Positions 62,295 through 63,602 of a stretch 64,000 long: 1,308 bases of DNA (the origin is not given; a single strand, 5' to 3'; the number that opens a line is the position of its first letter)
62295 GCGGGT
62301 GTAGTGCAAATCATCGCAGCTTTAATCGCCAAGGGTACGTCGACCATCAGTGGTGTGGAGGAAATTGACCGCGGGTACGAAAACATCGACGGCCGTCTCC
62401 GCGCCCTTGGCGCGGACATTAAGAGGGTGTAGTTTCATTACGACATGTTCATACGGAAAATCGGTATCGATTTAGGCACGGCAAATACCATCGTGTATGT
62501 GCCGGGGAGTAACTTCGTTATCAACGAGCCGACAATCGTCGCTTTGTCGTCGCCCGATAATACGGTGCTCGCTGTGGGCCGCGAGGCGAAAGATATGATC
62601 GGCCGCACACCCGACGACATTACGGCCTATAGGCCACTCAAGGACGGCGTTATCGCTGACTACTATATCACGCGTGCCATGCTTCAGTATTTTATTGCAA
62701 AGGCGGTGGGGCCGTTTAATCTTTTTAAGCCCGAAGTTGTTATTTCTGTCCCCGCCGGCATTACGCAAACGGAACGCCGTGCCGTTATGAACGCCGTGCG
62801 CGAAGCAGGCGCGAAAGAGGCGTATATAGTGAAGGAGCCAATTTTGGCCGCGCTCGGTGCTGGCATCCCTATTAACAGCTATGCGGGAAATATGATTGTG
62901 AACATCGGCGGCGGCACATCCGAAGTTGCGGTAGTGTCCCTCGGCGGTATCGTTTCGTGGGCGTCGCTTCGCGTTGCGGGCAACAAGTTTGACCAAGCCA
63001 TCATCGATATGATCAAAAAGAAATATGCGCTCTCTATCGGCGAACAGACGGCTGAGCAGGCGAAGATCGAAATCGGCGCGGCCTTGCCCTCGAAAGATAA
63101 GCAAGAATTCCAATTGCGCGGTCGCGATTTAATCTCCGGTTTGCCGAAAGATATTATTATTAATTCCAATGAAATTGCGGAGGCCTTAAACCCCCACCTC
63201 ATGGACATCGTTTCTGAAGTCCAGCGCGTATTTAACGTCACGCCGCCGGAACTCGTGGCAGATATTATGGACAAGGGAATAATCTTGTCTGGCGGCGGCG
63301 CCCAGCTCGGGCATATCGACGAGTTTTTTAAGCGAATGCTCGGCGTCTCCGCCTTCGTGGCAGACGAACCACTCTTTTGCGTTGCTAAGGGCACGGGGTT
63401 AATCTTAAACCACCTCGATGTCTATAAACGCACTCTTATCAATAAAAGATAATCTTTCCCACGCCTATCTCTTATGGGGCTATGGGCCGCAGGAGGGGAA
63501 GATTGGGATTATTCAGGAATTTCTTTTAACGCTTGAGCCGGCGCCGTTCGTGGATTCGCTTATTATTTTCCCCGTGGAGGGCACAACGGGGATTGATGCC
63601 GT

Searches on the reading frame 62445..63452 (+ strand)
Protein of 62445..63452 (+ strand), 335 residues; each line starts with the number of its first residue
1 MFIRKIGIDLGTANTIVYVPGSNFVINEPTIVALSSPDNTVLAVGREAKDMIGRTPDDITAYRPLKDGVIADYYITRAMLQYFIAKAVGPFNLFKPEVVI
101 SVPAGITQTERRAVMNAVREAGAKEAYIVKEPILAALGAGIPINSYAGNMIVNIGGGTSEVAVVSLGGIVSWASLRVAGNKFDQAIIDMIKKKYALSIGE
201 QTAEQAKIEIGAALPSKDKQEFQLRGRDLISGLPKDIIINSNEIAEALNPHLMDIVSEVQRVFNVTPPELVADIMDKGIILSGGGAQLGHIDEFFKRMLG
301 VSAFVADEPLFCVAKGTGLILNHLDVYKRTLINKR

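Call 14: search_protein_families(library=pfam, proteins=[window:62445-63452:+], max_evalue=0.001)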
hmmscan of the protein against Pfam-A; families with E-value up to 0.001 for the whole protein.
window:62445-63452:+ (335 aa): 5 families
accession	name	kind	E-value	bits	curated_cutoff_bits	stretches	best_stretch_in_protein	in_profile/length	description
PF06723.19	MreB_Mbl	-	8.2e-128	426.3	27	1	5-326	3-324/327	MreB/Mbl protein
PF00012.26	HSP70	-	2.9e-11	42.8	20.6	1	97-199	135-243/599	Hsp70 protein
PF14450.12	FtsA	-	3.2e-10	40.9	31.8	1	151-306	2-110/127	Cell division protein FtsA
PF00022.25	Actin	-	2.7e-06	26.7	27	1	29-193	31-190/410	Actin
PF06277.17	EutA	-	0.0007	19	27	0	131-203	124-203/475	Ethanolamine utilisation protein EutA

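Call 64: find_encoding_contigs(protein=window:62445-63452:+, flank=10000, max_places=1)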
Protein window:62445-63452:+ (335 aa): 17 contigs read that carry it; 1 place shown.
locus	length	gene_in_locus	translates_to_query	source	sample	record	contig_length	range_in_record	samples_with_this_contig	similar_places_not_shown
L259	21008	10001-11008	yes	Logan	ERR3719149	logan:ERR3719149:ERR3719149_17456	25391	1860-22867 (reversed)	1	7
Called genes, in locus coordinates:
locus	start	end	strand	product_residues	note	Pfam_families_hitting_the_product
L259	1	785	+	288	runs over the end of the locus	-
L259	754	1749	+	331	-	-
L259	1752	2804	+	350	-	-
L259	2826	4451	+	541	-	-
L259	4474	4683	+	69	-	PF01176:eIF-1a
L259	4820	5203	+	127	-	PF00416:Ribosomal_S13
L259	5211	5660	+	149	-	PF00411:Ribosomal_S11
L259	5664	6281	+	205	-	PF00163:Ribosomal_S4, PF01479:S4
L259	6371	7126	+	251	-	PF01193:RNA_pol_L, PF01000:RNA_pol_A_bac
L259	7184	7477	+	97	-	PF01196:Ribosomal_L17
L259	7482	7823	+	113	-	PF00572:Ribosomal_L13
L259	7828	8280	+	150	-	PF00380:Ribosomal_S9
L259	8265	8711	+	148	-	PF09997:DUF2238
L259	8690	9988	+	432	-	PF00275:EPSP_synthase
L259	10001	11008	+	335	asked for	PF00022:Actin (weak), PF06723:MreB_Mbl, PF00012:HSP70, PF14450:FtsA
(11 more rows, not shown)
